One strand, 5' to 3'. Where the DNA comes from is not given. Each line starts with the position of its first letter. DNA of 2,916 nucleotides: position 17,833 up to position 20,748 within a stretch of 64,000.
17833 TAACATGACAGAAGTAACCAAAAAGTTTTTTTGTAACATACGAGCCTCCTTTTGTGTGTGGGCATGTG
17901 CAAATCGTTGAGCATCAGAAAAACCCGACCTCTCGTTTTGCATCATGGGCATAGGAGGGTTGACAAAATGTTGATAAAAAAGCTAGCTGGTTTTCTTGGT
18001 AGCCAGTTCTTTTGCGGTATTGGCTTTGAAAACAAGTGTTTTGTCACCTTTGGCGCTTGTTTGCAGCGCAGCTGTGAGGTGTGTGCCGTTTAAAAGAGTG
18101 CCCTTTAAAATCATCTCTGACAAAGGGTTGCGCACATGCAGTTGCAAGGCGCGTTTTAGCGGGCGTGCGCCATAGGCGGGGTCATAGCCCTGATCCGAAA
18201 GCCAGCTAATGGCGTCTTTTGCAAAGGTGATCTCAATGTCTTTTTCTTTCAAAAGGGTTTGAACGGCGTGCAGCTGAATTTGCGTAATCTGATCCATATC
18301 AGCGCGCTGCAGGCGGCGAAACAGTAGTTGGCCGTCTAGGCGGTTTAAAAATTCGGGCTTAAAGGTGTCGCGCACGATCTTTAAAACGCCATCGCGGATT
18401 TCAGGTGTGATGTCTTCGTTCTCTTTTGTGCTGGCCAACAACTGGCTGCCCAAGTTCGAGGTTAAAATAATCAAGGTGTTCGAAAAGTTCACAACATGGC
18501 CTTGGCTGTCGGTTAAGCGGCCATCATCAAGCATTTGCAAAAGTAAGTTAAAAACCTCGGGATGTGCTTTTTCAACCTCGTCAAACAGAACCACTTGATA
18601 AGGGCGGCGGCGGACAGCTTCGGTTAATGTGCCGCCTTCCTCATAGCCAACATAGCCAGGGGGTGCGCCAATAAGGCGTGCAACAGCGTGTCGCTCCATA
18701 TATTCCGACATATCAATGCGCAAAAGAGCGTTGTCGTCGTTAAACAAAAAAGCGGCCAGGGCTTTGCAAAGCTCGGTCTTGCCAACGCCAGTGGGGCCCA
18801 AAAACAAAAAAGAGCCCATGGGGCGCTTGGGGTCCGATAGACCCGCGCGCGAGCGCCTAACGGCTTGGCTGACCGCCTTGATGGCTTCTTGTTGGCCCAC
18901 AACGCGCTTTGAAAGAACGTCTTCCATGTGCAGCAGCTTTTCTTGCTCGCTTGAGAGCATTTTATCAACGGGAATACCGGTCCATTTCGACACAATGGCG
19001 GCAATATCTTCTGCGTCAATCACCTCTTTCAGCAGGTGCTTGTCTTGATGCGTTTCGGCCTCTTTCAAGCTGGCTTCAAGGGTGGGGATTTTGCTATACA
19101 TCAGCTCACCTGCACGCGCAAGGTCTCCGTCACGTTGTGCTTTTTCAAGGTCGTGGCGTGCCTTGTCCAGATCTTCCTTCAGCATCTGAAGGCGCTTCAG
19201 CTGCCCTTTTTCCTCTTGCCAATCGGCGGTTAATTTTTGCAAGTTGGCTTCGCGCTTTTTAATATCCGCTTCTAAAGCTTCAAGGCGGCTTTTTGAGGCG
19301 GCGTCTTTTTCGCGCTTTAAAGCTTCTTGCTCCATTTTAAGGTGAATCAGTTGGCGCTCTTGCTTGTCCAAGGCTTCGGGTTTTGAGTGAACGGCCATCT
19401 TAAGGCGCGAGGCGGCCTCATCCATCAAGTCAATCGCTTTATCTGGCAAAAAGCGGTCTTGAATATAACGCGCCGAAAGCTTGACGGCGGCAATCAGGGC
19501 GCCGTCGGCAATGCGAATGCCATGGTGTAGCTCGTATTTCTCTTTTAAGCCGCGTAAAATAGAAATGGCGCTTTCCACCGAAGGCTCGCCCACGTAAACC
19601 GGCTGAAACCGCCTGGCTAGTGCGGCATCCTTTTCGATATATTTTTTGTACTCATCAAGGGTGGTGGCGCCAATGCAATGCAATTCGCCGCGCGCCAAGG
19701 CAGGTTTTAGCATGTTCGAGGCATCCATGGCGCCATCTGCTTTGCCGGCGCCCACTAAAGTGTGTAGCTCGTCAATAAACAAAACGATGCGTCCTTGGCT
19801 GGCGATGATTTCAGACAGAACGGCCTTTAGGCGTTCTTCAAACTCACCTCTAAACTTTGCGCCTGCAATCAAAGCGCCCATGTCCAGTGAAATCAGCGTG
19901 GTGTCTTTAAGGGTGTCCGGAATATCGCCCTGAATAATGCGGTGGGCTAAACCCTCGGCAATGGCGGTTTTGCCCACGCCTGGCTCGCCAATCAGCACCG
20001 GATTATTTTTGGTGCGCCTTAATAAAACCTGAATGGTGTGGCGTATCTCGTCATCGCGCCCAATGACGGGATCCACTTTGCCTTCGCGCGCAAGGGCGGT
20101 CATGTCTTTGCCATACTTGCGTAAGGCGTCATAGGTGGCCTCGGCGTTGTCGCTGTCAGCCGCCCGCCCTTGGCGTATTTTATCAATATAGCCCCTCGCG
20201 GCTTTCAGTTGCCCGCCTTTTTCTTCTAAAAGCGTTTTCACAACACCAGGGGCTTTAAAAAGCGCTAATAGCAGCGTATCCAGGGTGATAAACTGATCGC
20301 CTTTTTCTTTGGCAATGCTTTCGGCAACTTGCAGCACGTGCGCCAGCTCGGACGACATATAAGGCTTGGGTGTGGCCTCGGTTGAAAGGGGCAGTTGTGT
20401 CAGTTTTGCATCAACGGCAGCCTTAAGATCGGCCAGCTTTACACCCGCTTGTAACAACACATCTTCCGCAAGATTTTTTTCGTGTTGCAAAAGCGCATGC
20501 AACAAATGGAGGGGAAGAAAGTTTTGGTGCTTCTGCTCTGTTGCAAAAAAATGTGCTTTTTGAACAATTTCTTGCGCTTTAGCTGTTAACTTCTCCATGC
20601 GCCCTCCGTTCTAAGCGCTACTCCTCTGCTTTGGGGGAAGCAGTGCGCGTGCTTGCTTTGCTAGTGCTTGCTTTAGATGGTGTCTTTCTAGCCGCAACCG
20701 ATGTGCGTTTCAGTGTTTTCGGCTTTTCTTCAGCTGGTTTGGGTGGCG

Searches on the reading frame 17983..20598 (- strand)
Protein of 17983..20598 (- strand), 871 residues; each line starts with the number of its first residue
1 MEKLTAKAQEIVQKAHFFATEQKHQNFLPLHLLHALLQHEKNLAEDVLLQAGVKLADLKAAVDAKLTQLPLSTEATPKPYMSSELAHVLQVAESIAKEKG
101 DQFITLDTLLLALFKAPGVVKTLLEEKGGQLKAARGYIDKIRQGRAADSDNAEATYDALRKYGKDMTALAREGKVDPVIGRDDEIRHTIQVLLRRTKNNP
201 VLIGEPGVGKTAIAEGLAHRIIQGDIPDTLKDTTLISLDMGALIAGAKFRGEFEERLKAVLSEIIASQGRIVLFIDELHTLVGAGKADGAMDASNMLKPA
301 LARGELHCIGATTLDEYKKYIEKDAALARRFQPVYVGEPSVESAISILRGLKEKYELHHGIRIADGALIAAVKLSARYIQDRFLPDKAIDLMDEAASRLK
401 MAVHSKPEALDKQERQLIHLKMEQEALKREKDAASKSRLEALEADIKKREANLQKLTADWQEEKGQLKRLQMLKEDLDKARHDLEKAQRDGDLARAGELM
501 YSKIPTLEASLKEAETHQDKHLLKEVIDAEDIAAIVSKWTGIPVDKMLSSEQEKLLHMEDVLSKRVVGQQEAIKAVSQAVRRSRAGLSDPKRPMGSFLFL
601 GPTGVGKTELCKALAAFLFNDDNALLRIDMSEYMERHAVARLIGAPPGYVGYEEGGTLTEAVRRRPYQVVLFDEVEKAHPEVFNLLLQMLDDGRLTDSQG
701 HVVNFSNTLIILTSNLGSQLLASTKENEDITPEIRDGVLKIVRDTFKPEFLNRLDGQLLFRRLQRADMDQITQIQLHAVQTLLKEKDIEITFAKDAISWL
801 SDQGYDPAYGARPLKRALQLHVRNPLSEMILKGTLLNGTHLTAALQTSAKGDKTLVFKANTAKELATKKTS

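Call 8: find_encoding_contigs(protein=window:17983-20598:-, flank=1000, max_places=4)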
Protein window:17983-20598:- (871 aa): no gene with exactly this product is on record in the collection.
